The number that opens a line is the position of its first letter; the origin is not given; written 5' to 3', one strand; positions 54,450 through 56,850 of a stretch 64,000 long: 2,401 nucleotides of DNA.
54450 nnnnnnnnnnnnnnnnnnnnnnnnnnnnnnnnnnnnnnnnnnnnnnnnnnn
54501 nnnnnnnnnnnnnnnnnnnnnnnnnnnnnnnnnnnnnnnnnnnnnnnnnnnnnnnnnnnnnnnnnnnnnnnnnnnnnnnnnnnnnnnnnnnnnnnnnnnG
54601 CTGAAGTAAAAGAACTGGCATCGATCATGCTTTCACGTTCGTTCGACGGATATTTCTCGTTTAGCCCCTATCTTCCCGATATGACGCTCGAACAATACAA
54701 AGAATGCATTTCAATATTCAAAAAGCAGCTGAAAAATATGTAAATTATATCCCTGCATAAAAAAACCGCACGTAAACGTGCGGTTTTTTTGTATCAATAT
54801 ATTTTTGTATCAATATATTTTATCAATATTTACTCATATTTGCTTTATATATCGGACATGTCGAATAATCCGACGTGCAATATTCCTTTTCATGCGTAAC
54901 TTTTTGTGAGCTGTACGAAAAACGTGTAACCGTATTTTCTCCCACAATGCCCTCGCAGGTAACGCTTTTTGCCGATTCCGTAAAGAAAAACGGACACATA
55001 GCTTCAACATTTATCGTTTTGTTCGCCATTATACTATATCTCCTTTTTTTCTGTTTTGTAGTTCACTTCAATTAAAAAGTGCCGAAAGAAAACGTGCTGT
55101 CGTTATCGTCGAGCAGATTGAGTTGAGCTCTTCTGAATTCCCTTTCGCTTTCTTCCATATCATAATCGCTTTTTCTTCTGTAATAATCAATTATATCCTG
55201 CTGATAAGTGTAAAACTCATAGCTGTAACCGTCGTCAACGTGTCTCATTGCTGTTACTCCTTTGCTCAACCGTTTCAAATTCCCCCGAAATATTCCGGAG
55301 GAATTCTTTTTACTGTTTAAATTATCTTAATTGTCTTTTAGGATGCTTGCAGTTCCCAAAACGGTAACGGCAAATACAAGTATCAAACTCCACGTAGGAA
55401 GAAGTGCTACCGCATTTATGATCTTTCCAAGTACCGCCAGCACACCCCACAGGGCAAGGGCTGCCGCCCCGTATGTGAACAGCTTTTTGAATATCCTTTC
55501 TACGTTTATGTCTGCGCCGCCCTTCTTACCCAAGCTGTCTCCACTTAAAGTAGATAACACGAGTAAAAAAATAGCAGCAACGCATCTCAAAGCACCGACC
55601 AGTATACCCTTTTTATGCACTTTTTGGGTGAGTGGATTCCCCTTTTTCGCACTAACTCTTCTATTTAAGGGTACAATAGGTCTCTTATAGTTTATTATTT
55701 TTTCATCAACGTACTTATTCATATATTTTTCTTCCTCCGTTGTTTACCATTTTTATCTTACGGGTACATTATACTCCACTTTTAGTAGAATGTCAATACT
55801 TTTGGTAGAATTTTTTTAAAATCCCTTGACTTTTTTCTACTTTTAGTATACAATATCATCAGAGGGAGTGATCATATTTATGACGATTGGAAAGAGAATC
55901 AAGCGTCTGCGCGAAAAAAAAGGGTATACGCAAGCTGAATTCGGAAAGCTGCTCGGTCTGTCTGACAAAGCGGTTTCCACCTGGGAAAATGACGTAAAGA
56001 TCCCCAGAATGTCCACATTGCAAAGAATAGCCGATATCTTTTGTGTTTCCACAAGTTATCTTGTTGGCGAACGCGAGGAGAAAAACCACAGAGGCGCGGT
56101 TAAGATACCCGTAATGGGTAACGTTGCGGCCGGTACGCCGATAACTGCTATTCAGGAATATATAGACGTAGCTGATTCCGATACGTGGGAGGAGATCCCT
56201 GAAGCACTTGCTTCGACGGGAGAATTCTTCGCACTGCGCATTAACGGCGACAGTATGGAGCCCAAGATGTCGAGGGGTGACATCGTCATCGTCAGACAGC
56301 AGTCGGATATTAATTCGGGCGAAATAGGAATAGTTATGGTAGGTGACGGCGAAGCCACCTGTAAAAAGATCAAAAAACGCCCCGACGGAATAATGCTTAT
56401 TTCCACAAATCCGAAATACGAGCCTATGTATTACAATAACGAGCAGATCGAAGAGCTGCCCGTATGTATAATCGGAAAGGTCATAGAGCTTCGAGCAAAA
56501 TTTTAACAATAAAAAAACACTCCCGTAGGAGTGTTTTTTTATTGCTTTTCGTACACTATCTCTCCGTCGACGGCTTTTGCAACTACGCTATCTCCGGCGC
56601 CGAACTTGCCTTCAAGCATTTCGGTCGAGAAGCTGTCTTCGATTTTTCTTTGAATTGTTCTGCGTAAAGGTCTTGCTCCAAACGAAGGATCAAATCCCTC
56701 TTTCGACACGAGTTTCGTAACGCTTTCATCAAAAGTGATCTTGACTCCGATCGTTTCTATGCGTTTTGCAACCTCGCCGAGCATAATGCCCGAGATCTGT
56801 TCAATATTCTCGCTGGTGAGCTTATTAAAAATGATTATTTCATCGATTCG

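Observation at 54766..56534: Self-cleaving-type XRE/S24 repressor divergent from a consensus promoter driving three tiny ORFs, with phased operators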

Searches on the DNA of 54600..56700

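Call 76: search_rna_families(source=window, start=54600, end=56700, threshold=evalue, max_evalue=1)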
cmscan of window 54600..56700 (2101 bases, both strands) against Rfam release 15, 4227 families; matches with E-value up to 1: 23.
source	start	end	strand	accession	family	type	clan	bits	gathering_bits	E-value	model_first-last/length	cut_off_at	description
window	56476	56545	+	RF02064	STnc370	Gene; sRNA;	-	32.5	54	0.053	1-71/71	no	Enterobacterial sRNA STnc370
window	54708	54799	+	RF02860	Arrc14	Gene; sRNA;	-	27.7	99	0.17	1-167/167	no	Actinobacillus sRNA 14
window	54636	54832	-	RF01407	STnc560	Gene; sRNA;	-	27.1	55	0.0039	1-214/214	no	STnc560 Hfq binding RNA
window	54757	54836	-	RF01402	STnc150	Gene; sRNA;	-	26.7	60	0.0039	183-263/267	no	STnc150 Hfq binding RNA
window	54709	54796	+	RF02059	STnc50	Gene; sRNA;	-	26.6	55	0.1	1-84/84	no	Salmonella enterica sRNA STnc40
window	54695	54794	+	RF02048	STnc30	Gene; sRNA;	-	26.5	120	0.14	1-132/132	no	Salmonella enterica conserved region STnc30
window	54699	54789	+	RF00512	Leu_leader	Cis-reg; leader;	-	26.1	50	0.012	1-148/148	no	Leucine operon leader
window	56505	56586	-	RF02075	STnc230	Gene; sRNA;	-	26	50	0.51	1-83/83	no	Enterobacterial sRNA STnc230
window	54753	54844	-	RF02053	STnc430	Gene; sRNA;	-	25.6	47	0.28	1-162/162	no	Enterobacterial sRNA STnc430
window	54732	54796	+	RF02053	STnc430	Gene; sRNA;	-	25.4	47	0.31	1-162/162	no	Enterobacterial sRNA STnc430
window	56472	56546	+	RF02075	STnc230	Gene; sRNA;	-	24.9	50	0.89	1-83/83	no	Enterobacterial sRNA STnc230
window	54739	54790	-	RF02934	caiA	Gene; sRNA;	-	24.7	55.5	0.29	4-59/78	no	caiA RNA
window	54750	54839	-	RF02860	Arrc14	Gene; sRNA;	-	24.6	99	0.72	1-167/167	no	Actinobacillus sRNA 14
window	54755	54830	-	RF00506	Thr_leader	Cis-reg; leader;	-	23.1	55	0.19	1-118/118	no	Threonine operon leader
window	56501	56648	-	RF02502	Atu_C8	Gene; sRNA;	-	22.5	50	0.19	1-122/122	no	Rhizobiales sRNA Atu_C8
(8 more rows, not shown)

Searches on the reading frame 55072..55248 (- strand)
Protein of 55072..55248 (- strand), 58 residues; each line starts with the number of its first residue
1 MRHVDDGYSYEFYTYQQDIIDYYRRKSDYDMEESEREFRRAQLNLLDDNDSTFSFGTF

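Call 3: search_protein_families(library=pfam, proteins=[window:55072-55248:-], max_evalue=0.1)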
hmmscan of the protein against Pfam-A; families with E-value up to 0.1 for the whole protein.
window:55072-55248:- (58 aa): 2 families
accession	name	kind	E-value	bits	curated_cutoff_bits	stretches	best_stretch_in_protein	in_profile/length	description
PF12995.12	DUF3879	-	0.047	13.8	27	1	11-56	117-162/181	Domain of unknown function, E. rectale Gene description (DUF3879)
PF12157.13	DUF3591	-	0.083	12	25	1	18-56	115-153/444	Protein of unknown function (DUF3591)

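Call 6: search_protein_families(library=phrogs, proteins=[window:55072-55248:-], max_evalue=0.1)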
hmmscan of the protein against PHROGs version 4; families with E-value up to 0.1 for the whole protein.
window:55072-55248:- (58 aa): 0 families

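Call 7: search_protein_families(library=ncbifam, proteins=[window:55072-55248:-], max_evalue=0.1)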
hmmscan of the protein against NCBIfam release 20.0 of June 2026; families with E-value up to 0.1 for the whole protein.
window:55072-55248:- (58 aa): 0 families

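Call 24: find_homologous_proteins(query=window:55072-55248:-, max_evalue=0.01)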
Query window:55072-55248:- (58 aa): 30 proteins with E <= 0.01 among 30 candidates.
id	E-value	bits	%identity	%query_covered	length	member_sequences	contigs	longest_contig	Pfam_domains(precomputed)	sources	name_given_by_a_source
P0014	2.0e-30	120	100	100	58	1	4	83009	-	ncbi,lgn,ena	-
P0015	2.6e-23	98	80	100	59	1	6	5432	-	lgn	-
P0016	6.0e-23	97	78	100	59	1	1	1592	-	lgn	-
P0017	1.2e-22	96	80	100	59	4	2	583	-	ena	-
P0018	5.5e-22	94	76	100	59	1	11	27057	-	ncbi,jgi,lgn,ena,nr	ncbi:MAG: hypothetical protein IJN17_00345 [Clostridia bacterium]|nr:hypothetical protein [Oscillosp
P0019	6.2e-22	94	76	100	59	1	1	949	-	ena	-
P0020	1.3e-21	93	76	100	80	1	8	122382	-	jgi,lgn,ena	-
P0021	1.6e-21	92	75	100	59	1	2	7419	-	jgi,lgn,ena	jgi:hypothetical protein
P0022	2.1e-21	92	76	100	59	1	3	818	-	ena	-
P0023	3.0e-21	92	73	100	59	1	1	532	-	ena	-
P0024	3.2e-21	92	73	100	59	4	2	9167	-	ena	-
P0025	4.1e-21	91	73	100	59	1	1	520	-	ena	-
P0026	4.2e-21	91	71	100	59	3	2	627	-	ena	-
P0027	4.4e-21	91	71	100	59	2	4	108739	-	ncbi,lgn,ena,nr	ncbi:MAG: hypothetical protein IKU48_02085 [Clostridia bacterium]|nr:hypothetical protein [Clostridi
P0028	4.9e-21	91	71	100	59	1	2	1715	-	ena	-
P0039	8.9e-20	87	66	100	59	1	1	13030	-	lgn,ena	-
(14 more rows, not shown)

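Call 41: search_protein_families(library=padloc, proteins=[window:55072-55248:-], max_evalue=0.1)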
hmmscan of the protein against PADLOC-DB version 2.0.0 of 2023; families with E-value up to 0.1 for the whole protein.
window:55072-55248:- (58 aa): 0 families

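Call 83: find_related_loci(query=window:55072-55248:-, collection=viral_contigs, flank=8000)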
Query window:55072-55248:- (58 aa) in viral_contigs; peptide patterns used: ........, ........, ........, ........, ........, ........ (x = any residue, [..] = any of these).
7 stretches matched a pattern, but none encodes a relative of the query by tblastn (E <= 1e-3).

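Call 85: find_related_loci(query=A3, collection=metagenome_contigs, flank=8000)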
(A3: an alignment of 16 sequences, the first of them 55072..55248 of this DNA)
Query A3 (58 aa) in metagenome_contigs; peptide patterns used: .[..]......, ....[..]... (x = any residue, [..] = any of these).
138 stretches matched a pattern, but none encodes a relative of the query by tblastn (E <= 1e-3).

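Call 86: find_encoding_contigs(protein=P0039, flank=6000, max_places=3)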
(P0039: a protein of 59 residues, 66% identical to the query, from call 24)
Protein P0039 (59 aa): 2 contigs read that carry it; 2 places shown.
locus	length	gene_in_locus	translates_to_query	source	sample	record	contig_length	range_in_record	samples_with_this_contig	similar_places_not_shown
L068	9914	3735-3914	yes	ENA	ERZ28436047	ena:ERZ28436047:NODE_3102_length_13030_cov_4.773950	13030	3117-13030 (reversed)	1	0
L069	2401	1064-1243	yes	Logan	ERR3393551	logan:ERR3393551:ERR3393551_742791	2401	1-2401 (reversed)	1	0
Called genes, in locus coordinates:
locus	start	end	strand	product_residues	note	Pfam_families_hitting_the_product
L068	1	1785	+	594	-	?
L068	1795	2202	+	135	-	-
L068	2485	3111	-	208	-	PF01381:HTH_3, PF12844:HTH_19 (weak), PF13560:HTH_31, PF00717:Peptidase_S24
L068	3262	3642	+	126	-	-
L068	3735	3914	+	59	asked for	-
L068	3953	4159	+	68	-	-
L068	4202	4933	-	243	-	-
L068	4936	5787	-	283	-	PF02522:Antibiotic_NAT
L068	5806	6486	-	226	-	PF04199:Cyclase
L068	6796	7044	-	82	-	-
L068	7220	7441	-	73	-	-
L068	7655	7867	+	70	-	PF12844:HTH_19, PF13560:HTH_31, PF01381:HTH_3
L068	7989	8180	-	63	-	PF20076:DUF6472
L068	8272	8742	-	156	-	PF04073:tRNA_edit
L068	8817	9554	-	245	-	PF00106:adh_short, PF01370:Epimerase (weak), PF08659:KR, PF13561:adh_short_C2, PF23441:SDR (weak)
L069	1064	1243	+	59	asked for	-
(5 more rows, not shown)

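Call 87: find_encoding_contigs(protein=P0020, flank=6000, max_places=3)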
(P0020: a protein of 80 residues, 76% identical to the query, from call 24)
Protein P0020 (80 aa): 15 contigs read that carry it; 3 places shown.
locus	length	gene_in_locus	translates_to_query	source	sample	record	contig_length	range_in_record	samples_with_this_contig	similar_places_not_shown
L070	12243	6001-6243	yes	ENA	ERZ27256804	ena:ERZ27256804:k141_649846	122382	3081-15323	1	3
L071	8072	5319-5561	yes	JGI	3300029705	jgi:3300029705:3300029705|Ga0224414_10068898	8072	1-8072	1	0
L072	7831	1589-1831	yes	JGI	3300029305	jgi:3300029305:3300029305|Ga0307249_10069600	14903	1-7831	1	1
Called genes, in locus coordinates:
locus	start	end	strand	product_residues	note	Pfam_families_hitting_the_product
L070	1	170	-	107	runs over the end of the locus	PF11007:CotJA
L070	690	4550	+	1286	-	PF02368:Big_2 (weak)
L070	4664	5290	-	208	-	PF01381:HTH_3, PF12844:HTH_19 (weak), PF13443:HTH_26 (weak), PF13560:HTH_31 (weak), PF00717:Peptidase_S24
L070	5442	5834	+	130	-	-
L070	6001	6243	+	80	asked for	-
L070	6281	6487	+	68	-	-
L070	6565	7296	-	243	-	-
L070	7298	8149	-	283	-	PF02522:Antibiotic_NAT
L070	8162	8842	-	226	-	PF04199:Cyclase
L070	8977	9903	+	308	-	PF00126:HTH_1, PF03466:LysR_substrate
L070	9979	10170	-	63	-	PF20076:DUF6472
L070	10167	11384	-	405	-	PF03315:SDH_beta, PF03313:SDH_alpha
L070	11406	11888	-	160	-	PF04073:tRNA_edit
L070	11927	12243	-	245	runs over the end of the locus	PF00106:adh_short, PF01370:Epimerase (weak), PF08659:KR, PF13561:adh_short_C2, PF23441:SDR (weak)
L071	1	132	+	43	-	?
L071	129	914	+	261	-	PF02811:PHP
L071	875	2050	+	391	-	PF02595:Gly_kinase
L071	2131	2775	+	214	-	PF00156:Pribosyltran (weak)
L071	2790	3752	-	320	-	PF08281:Sigma70_r4_2 (weak), PF13384:HTH_23 (faint), PF13936:HTH_38, PF13518:HTH_28 (faint), PF00665:rve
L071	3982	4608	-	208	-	PF01381:HTH_3, PF12844:HTH_19 (weak), PF13443:HTH_26 (weak), PF13560:HTH_31 (weak), PF00717:Peptidase_S24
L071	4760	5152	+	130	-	-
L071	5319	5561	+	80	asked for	-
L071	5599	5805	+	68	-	-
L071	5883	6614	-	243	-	-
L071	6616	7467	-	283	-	PF02522:Antibiotic_NAT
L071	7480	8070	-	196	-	?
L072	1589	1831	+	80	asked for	-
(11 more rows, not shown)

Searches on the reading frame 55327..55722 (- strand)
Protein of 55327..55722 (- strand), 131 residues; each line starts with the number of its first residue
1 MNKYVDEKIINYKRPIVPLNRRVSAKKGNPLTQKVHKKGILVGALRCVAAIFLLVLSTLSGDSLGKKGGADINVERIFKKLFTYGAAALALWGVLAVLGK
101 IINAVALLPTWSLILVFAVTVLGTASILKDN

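Call 3: search_protein_families(library=pfam, proteins=[window:55327-55722:-], max_evalue=0.1)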
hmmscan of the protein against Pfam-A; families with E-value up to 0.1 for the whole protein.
window:55327-55722:- (131 aa): 0 families

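Call 6: search_protein_families(library=phrogs, proteins=[window:55327-55722:-], max_evalue=0.1)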
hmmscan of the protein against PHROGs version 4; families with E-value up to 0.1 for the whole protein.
window:55327-55722:- (131 aa): 1 family
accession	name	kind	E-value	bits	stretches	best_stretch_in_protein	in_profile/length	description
phrog_33265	-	unknown function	0.09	14.1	0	87-125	31-69/79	-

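Call 7: search_protein_families(library=ncbifam, proteins=[window:55327-55722:-], max_evalue=0.1)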
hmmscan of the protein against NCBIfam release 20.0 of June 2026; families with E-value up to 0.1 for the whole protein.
window:55327-55722:- (131 aa): 0 families

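Call 23: find_homologous_proteins(query=window:55327-55722:-, max_evalue=0.01)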
Query window:55327-55722:- (131 aa): 2 proteins with E <= 0.01 among 357 candidates.
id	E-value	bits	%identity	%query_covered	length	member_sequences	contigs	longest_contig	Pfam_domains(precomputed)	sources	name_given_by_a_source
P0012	3.1e-76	271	100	100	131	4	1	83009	-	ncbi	-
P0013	1.8e-25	107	48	98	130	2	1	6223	-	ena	-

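Call 41: search_protein_families(library=padloc, proteins=[window:55327-55722:-], max_evalue=0.1)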
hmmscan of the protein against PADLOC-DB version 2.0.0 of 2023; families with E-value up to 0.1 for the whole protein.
window:55327-55722:- (131 aa): 0 families

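Call 74: search_dna_similar(query=window:55327-55722:-, collection=phages, mode=protein, max_evalue=0.1, max_rows=10)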
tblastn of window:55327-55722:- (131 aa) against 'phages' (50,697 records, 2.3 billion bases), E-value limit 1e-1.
No match.
